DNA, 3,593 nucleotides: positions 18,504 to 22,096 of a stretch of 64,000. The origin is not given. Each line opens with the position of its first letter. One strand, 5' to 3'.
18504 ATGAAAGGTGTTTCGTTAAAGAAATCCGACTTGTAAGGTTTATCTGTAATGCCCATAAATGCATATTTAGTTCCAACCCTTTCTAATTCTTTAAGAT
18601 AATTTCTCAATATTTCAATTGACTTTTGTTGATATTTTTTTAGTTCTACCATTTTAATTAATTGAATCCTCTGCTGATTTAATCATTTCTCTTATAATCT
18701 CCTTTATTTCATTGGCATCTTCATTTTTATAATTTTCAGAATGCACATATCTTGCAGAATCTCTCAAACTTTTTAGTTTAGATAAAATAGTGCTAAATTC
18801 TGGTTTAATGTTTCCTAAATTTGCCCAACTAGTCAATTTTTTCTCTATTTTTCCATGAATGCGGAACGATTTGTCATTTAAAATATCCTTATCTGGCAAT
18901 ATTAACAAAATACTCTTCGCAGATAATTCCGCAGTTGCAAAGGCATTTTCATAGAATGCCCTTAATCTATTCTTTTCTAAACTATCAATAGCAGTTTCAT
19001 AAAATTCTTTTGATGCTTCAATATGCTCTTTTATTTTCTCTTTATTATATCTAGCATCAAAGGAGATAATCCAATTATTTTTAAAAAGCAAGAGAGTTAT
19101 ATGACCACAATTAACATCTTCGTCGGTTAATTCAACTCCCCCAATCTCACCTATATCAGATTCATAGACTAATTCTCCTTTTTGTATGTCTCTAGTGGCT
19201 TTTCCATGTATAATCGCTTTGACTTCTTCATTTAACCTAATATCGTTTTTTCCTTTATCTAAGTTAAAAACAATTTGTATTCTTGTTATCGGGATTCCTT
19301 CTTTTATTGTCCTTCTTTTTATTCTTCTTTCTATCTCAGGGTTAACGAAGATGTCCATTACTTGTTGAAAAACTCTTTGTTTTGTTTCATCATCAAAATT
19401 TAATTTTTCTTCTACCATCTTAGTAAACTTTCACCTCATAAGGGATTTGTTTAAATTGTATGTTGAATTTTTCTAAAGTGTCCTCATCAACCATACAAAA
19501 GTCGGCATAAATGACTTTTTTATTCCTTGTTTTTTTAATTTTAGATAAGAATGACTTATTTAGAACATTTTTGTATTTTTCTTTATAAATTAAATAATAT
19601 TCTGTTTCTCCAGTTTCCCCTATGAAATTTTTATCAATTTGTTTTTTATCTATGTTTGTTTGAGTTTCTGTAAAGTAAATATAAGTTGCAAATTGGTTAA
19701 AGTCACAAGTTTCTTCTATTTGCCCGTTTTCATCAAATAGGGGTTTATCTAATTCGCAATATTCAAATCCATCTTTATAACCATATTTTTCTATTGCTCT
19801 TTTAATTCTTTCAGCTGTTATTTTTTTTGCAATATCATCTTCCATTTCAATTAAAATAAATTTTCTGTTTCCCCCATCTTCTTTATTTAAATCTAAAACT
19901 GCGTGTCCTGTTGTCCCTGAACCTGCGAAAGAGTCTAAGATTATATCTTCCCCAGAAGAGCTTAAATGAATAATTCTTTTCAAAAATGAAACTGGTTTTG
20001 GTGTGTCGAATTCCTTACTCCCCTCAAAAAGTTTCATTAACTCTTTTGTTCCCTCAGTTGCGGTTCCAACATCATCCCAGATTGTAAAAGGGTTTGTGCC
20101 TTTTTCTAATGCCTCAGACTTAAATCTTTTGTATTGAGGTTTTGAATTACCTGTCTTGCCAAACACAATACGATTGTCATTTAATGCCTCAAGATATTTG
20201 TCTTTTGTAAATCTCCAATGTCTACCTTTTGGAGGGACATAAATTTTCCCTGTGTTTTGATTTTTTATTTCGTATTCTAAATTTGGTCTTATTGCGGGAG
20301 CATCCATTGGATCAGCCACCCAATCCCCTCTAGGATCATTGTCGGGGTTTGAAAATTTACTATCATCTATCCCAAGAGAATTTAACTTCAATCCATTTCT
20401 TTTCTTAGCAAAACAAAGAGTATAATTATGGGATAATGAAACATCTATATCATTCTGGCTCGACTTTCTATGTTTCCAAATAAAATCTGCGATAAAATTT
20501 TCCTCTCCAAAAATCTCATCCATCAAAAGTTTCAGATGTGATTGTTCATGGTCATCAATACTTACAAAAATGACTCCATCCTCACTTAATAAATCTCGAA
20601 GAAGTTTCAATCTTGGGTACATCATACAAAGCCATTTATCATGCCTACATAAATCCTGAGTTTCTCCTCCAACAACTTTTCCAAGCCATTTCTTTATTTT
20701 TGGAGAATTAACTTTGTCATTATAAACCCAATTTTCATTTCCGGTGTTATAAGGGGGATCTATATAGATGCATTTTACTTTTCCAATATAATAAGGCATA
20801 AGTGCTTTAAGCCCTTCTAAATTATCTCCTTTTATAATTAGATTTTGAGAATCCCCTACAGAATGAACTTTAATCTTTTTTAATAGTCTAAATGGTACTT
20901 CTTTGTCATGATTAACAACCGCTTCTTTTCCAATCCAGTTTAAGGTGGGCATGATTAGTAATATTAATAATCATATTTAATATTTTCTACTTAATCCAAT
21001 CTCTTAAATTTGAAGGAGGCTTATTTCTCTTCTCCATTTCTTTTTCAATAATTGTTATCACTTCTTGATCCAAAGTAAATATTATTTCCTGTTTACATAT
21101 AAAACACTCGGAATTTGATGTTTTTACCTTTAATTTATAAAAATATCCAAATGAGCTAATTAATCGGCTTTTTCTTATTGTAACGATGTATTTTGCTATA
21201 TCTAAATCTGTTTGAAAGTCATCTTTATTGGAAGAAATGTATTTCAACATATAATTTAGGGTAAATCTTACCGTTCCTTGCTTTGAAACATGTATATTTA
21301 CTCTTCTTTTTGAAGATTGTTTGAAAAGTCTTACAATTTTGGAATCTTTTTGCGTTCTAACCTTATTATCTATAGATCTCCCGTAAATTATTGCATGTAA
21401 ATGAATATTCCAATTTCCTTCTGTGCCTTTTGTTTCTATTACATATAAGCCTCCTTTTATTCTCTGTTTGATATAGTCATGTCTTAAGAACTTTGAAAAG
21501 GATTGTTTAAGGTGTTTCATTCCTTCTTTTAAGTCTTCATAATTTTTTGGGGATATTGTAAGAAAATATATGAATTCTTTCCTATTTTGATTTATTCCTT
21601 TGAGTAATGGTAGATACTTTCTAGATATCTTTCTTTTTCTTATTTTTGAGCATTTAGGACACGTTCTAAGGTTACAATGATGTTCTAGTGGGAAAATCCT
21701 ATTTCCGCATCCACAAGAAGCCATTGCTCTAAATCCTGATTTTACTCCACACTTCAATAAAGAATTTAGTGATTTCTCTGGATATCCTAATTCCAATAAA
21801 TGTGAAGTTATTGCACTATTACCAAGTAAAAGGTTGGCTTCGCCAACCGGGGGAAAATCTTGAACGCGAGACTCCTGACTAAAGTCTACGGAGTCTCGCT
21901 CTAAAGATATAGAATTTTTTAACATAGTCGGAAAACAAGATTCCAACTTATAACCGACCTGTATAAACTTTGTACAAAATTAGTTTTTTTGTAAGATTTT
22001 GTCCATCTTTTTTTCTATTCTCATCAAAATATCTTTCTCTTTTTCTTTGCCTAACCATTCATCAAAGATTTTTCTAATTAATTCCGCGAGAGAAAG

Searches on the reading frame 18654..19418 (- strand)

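Call 5: search_protein_families(library=pfam, proteins=[window:18654-19418:-], max_evalue=0.01)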
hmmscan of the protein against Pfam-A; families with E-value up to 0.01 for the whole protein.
window:18654-19418:- (254 aa): 1 family
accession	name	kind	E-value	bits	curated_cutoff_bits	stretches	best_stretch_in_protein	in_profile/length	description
PF05168.19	HEPN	-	0.00023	21.8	22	1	130-250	2-115/117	HEPN domain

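Call 7: search_protein_families(library=padloc, proteins=[window:18654-19418:-], max_evalue=0.1)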
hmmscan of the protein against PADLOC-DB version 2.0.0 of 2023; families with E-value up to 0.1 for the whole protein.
window:18654-19418:- (254 aa): 0 families

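Call 8: search_protein_families(library=ncbifam, proteins=[window:18654-19418:-], max_evalue=0.1)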
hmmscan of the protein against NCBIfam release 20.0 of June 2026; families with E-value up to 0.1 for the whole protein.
window:18654-19418:- (254 aa): 1 family
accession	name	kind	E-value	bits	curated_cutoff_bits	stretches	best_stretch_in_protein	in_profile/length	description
NF052241.1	MSHAOpTransReg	equivalog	0.032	13.9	300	1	99-165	96-165/181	MSHA operon transcriptional regulator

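Call 11: search_protein_families(library=phrogs, proteins=[window:18654-19418:-], max_evalue=0.01)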
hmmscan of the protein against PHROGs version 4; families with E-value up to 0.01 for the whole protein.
window:18654-19418:- (254 aa): 0 families

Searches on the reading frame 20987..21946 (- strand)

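Call 5: search_protein_families(library=pfam, proteins=[window:20987-21946:-], max_evalue=0.01)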
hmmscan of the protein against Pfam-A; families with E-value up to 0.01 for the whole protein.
window:20987-21946:- (319 aa): 3 families
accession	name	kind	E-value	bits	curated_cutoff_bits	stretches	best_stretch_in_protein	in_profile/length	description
PF01446.23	Rep_1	-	6e-12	46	33.2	1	89-237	8-174/253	Replication protein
PF14319.11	Zn_Tnp_IS91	-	0.00012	22.5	26.3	1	57-109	20-72/90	Transposase zinc-binding domain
PF23343.2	REP_ORF2-G2P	-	0.00014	22.5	27.8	1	129-239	6-97/99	Replication-associated protein ORF2/G2P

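Call 7: search_protein_families(library=padloc, proteins=[window:20987-21946:-], max_evalue=0.1)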
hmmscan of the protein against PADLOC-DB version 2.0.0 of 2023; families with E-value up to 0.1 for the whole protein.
window:20987-21946:- (319 aa): 0 families

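Call 8: search_protein_families(library=ncbifam, proteins=[window:20987-21946:-], max_evalue=0.1)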
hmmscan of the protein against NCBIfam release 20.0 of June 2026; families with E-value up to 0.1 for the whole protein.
window:20987-21946:- (319 aa): 1 family
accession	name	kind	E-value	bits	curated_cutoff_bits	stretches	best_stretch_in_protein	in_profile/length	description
NF033538.2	transpos_IS91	equivalog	1.3e-06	27.7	125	2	58-106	25-73/356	IS91 family transposase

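Call 11: search_protein_families(library=phrogs, proteins=[window:20987-21946:-], max_evalue=0.01)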
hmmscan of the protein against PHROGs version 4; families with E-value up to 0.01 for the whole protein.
window:20987-21946:- (319 aa): 0 families
